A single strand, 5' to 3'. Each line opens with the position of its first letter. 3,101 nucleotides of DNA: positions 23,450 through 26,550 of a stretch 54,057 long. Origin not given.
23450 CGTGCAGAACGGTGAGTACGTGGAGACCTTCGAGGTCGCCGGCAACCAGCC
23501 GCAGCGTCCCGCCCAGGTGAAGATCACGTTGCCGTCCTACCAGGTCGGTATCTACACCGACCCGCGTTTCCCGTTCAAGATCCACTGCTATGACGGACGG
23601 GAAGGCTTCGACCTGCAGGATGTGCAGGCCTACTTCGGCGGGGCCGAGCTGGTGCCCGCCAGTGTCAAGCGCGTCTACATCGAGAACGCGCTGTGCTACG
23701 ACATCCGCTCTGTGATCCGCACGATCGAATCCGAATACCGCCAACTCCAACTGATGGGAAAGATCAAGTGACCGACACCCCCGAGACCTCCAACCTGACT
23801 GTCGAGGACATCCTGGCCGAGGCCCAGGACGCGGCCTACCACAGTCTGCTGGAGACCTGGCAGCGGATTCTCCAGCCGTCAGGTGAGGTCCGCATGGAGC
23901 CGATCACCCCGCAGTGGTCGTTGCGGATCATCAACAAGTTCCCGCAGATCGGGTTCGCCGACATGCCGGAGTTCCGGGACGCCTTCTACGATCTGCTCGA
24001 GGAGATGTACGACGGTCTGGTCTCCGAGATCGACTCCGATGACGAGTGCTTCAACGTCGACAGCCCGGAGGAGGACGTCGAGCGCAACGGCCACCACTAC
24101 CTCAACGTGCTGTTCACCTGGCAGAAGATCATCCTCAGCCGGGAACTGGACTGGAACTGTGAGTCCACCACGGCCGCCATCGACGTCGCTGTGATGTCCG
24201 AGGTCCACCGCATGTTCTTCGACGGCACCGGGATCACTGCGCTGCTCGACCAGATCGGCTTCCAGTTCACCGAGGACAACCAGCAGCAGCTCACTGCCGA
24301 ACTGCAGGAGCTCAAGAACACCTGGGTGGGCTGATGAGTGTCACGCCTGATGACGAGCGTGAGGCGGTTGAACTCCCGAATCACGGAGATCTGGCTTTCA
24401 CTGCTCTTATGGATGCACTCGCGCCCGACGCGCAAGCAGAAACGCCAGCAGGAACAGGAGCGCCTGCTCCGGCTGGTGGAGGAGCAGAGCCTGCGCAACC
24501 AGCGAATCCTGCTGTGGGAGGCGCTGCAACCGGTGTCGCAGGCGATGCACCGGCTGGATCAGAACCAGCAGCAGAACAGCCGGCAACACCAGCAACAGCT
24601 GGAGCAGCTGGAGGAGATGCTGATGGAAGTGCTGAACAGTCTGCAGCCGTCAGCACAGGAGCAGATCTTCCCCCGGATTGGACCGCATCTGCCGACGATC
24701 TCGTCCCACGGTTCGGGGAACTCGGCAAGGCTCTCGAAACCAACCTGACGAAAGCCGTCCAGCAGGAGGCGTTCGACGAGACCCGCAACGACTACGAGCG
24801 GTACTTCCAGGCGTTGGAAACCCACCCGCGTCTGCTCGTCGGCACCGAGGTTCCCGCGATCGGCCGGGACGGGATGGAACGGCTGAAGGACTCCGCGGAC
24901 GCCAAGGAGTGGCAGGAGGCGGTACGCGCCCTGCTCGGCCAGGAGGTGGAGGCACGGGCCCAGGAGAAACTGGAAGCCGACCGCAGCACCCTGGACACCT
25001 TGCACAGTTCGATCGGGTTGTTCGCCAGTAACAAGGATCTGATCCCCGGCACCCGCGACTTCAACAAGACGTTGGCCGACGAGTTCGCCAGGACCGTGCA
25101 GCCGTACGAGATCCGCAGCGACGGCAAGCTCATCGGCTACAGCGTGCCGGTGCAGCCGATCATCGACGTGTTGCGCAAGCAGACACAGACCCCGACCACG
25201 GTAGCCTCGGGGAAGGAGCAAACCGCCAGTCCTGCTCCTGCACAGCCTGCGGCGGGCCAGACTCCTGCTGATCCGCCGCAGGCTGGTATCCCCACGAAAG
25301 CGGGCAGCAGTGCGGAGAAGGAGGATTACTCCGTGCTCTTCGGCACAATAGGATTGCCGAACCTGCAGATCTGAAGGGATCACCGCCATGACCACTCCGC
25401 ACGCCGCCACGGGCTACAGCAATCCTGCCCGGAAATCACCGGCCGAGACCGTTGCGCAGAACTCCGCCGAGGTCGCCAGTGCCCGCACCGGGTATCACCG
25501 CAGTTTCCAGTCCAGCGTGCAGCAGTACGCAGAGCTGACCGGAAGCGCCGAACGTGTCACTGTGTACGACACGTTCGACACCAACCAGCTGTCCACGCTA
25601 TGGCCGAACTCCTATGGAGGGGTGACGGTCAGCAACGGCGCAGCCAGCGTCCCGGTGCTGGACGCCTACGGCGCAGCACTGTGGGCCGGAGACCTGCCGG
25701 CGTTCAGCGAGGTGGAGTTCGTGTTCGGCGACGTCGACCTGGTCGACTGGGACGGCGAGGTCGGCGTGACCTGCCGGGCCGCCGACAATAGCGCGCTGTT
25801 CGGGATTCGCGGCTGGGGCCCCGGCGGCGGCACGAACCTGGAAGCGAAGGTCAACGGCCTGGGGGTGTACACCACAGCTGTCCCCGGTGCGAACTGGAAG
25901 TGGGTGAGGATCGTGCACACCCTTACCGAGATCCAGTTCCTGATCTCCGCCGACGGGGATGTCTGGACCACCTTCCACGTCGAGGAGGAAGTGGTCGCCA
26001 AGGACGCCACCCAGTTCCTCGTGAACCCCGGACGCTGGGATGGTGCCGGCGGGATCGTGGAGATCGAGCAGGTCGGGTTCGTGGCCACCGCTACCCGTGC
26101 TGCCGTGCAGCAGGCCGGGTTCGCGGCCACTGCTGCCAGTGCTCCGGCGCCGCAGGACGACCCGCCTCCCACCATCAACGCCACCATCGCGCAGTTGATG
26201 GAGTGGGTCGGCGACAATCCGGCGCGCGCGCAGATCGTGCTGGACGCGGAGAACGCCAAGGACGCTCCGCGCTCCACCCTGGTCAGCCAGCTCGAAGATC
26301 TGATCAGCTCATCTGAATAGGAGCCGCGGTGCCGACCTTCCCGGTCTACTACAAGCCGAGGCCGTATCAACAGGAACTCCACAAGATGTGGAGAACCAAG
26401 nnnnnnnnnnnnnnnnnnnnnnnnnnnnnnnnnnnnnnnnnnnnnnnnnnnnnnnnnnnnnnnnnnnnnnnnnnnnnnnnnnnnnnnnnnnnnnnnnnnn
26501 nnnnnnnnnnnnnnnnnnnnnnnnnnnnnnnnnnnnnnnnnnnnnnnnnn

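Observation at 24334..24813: Codon bias shows a -1 frame switch inside the listed 346-aa ORF: programmed frameshift, indel, or overlapping genes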

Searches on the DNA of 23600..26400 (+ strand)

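Call 3: search_dna_similar(query=window:23600-26400:+, collection=phages, mode=near, max_rows=30)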
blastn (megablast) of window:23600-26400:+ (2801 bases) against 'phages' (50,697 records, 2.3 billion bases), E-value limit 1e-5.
No match.

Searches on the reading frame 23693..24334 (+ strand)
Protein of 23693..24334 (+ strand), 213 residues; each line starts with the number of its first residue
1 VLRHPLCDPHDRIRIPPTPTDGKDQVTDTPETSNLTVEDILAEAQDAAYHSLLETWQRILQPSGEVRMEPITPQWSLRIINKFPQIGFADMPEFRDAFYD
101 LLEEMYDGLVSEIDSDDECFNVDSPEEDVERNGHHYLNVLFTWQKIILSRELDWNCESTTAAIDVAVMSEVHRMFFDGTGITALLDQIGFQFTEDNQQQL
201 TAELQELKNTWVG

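Call 5: search_protein_families(library=phrogs, proteins=[window:23693-24334:+], max_evalue=0.01)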
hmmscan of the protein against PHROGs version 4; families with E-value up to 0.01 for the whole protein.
window:23693-24334:+ (213 aa): 0 families

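Call 6: search_protein_families(library=pfam, proteins=[window:23693-24334:+], max_evalue=0.01)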
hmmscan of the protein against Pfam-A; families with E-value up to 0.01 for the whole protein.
window:23693-24334:+ (213 aa): 0 families
